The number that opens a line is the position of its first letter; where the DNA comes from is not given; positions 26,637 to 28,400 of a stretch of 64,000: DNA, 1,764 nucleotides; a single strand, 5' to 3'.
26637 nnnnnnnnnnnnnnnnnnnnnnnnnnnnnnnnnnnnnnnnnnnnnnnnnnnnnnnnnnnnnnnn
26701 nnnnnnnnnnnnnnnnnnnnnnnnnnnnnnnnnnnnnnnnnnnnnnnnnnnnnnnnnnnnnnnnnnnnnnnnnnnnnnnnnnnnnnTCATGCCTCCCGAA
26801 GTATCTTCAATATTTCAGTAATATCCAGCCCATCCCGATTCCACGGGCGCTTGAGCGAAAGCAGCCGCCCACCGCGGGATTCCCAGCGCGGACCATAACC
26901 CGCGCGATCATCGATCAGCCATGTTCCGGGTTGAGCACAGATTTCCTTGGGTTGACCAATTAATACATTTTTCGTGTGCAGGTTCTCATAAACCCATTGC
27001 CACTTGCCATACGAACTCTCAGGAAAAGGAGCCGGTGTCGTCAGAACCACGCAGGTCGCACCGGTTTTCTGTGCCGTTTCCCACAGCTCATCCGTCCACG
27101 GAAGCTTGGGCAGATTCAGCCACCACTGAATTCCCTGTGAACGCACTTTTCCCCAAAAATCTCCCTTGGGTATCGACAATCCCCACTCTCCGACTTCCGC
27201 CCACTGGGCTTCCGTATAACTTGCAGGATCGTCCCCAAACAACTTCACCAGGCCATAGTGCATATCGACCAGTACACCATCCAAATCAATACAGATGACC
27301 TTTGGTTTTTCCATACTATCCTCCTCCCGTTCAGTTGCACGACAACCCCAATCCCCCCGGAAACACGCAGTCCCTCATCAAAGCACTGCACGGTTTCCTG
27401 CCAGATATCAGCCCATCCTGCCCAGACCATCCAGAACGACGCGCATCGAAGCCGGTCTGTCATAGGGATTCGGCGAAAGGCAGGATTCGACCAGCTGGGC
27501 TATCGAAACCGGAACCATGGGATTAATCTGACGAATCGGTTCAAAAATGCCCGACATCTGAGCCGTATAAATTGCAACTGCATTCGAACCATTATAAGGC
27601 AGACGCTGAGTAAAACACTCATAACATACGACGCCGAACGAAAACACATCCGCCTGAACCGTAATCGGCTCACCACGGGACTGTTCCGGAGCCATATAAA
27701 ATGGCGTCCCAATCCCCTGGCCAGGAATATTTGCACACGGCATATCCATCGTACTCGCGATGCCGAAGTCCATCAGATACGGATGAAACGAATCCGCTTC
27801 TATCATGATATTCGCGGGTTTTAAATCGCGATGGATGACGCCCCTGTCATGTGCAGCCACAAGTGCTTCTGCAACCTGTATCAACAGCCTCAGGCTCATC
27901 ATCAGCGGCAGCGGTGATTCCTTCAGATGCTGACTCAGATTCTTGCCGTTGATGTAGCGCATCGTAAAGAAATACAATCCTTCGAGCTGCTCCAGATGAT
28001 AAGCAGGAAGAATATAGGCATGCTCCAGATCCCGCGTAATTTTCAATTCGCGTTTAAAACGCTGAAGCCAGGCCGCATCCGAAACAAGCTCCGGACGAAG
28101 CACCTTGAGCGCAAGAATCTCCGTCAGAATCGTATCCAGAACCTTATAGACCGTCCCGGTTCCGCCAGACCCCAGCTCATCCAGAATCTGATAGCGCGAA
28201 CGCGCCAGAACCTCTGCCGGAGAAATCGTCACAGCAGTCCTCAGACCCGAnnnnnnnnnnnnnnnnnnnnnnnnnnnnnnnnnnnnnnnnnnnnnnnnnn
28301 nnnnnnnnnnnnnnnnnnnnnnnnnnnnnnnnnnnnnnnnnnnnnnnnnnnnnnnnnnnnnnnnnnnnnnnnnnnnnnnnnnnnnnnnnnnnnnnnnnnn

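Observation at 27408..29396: Bacterial tandem kinase protein (pseudokinase + active STK) in one polypeptide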

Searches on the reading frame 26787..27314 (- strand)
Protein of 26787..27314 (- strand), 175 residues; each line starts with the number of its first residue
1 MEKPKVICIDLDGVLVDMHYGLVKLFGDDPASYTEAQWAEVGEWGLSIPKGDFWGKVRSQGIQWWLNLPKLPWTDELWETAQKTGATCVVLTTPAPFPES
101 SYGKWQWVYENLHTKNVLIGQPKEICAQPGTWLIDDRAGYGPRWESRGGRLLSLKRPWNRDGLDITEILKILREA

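Call 23: search_protein_families(library=pfam, proteins=[window:26787-27314:-], max_evalue=0.01)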
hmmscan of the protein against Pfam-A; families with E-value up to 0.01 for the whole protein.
window:26787-27314:- (175 aa): 0 families

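Call 26: search_solved_structures(query=window:26787-27314:-, max_evalue=1, show_alignments=1)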
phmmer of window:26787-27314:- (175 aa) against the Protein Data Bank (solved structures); distinct sequences matched with E-value up to 1: 2.
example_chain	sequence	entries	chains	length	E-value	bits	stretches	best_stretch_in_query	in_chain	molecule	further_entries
2jao_A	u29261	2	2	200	0.019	17.7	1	2-138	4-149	5'(3')-DEOXYRIBONUCLEOTIDASE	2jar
7rfc_A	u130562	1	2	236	0.62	12.7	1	22-56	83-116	mAb1382 Heavy Chain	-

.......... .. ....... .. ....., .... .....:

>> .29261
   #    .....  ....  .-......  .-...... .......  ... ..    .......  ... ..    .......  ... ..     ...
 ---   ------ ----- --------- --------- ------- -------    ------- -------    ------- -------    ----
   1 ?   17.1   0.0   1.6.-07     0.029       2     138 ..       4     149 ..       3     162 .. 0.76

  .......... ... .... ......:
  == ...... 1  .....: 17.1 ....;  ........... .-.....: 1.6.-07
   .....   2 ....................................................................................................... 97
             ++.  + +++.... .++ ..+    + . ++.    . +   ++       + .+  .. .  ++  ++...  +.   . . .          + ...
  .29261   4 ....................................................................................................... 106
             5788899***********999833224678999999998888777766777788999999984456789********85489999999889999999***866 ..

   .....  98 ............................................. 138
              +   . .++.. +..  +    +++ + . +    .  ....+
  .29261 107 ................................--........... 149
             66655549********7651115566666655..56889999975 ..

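Call 62: search_protein_families(library=padloc, proteins=[window:26787-27314:-], max_evalue=0.001)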
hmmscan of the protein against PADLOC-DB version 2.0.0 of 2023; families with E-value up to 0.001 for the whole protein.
window:26787-27314:- (175 aa): 0 families

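Call 63: search_protein_families(library=ncbifam, proteins=[window:26787-27314:-], max_evalue=0.001)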
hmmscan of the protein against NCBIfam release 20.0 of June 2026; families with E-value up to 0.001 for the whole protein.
window:26787-27314:- (175 aa): 0 families

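Call 67: find_homologous_proteins(query=window:26787-27314:-, max_evalue=0.001)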
Query window:26787-27314:- (175 aa): 36 proteins with E <= 0.001 among 62 candidates.
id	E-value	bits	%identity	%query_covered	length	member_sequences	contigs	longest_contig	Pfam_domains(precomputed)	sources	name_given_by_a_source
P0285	4.2e-106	371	88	100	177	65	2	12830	-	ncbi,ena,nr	ncbi:MAG: HAD family hydrolase [Proteobacteria bacterium]|nr:HAD family hydrolase [Pseudomonadota ba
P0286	1.7e-105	369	89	100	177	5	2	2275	-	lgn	-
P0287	9.8e-98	344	81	99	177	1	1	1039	-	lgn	-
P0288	4.6e-96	338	79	99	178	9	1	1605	-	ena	-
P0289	2.1e-95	336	81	100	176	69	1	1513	-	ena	-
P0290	1.1e-94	334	79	99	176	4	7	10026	-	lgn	-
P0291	4.2e-94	332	81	100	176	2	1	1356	-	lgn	-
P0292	1.4e-91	323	75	99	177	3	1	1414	-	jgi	-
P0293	2.9e-91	322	77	99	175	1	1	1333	-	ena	-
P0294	2.4e-90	319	74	99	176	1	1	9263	-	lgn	-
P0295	4.2e-90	319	79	100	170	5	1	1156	-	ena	-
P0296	4.6e-86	305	71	100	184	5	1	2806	-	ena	-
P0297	2.0e-85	303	73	99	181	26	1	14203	-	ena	-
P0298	3.0e-82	293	72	99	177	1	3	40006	-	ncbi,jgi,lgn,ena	ncbi:MAG: HAD family hydrolase [Bradymonadales bacterium]|jgi:hypothetical protein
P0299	2.1e-81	290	70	100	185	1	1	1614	-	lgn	-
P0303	9.4e-63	229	55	97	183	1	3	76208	PF06941.18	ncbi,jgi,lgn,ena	-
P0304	1.1e-60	223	55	96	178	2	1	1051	PF06941.18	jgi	jgi:hypothetical protein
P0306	6.0e-59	217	52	99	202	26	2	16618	-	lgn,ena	-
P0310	2.5e-56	208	53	97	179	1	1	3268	PF06941.18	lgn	-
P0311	3.8e-56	208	54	97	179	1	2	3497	PF06941.18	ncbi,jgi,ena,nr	ncbi:MAG: hypothetical protein HN348_17725 [Proteobacteria bacterium]|jgi:hypothetical protein|nr:hy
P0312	1.1e-55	206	52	97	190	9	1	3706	PF06941.18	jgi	-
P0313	4.6e-55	204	54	96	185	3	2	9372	PF06941.18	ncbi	-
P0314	8.7e-55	203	48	96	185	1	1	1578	PF06941.18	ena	-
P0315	1.8e-50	189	48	98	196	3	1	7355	PF06941.18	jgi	-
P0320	2.6e-13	68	35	89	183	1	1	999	PF06941.18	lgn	-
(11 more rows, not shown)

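Call 68: find_encoding_contigs(protein=P0303, flank=6000, max_places=1)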
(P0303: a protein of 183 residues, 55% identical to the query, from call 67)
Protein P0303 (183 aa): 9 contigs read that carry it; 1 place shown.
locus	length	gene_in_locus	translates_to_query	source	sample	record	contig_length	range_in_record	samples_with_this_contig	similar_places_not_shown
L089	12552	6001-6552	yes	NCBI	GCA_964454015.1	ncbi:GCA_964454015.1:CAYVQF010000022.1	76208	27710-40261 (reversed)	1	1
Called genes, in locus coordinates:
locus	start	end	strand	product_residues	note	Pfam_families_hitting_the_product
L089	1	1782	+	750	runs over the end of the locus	PF07603:Lcl_C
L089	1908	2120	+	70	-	-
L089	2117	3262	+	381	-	-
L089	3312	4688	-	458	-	PF00171:Aldedh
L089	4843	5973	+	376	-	-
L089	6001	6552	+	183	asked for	PF06941:NT5C (weak)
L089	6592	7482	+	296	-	PF01545:Cation_efflux, PF16916:ZT_dimer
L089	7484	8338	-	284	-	-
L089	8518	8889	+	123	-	PF00903:Glyoxalase, PF22677:Ble-like_N (weak)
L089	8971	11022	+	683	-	PF00930:DPPIV_N (faint), PF26550:Tricorn_2nd, PF07676:PD40, PF26549:Tricorn_N, PF20434:BD-FAE (faint), PF00561:Abhydrolase_1 (weak), PF12146:Hydrolase_4 (faint), PF00326:Peptidase_S9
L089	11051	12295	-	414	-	-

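Call 69: find_encoding_contigs(protein=P0306, flank=6000, max_places=1)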
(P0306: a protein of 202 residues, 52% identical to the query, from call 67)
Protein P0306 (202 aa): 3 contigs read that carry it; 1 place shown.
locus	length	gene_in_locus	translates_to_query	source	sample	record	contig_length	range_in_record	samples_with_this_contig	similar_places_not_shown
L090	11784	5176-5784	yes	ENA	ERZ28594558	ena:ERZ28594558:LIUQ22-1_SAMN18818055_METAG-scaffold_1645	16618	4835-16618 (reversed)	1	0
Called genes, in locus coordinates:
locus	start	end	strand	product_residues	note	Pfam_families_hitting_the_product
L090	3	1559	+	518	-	?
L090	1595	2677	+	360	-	PF03382:DUF285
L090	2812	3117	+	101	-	-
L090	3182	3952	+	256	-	-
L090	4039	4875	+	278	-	PF00561:Abhydrolase_1, PF12146:Hydrolase_4, PF12697:Abhydrolase_6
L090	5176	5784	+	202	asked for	-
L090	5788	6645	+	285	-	PF00763:THF_DHG_CYH, PF02882:THF_DHG_CYH_C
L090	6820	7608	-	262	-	-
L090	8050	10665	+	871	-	PF02190:LON_substr_bdg, PF00004:AAA, PF07728:AAA_5, PF22667:Lon_lid, PF05362:Lon_C, PF13541:ChlI (weak)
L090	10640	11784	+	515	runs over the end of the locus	-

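Call 70: find_encoding_contigs(protein=P0313, flank=6000, max_places=1)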
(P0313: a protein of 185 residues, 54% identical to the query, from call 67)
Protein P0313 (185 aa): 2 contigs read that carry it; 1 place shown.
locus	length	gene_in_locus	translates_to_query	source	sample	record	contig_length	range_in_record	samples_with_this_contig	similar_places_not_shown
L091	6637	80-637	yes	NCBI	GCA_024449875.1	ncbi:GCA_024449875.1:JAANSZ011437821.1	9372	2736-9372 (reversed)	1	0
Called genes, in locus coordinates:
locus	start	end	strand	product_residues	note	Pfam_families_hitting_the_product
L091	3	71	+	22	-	?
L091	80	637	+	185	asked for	PF06941:NT5C (weak)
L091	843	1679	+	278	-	PF12710:HAD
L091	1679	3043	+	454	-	PF07690:MFS_1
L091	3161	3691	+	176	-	PF13740:ACT_6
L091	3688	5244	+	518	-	-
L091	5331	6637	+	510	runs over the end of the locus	-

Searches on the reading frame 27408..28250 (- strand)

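Call 3: search_protein_families(library=pfam, proteins=[window:27408-28250:-], max_evalue=10)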
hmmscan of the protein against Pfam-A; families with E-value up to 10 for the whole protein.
window:27408-28250:- (280 aa): 9 families
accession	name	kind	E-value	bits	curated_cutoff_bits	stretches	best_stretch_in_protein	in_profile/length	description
PF00069.31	Pkinase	-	7.9e-45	153.7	31.7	1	20-271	1-257/263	Protein kinase domain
PF07714.23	PK_Tyr_Ser-Thr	-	3.3e-29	102.4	23.1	1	22-269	3-252/258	Protein tyrosine and serine/threonine kinase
PF01636.29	APH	-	1.9e-06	28.2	23.2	2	127-169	158-201/239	Phosphotransferase enzyme family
PF17667.7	Pkinase_fungal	-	9.3e-05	21.7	24.1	1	111-205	283-379/387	Fungal protein kinase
PF03109.22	ABC1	-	0.00025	20.7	22.9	1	93-169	143-218/244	ABC1 atypical kinase-like domain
PF06293.20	Kdo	-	0.011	15.6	21.3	1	117-163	118-167/207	Lipopolysaccharide kinase (Kdo/WaaP) family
PF01163.29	RIO1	-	0.029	14.4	22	1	97-172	85-158/187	RIO domain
PF19974.5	TCAD9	-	0.029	14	40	1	129-162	290-321/429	Ternary complex associated domain 9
PF13095.12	FTA2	-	0.32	11.1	30.2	1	19-57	23-59/214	Kinetochore Sim4 complex subunit FTA2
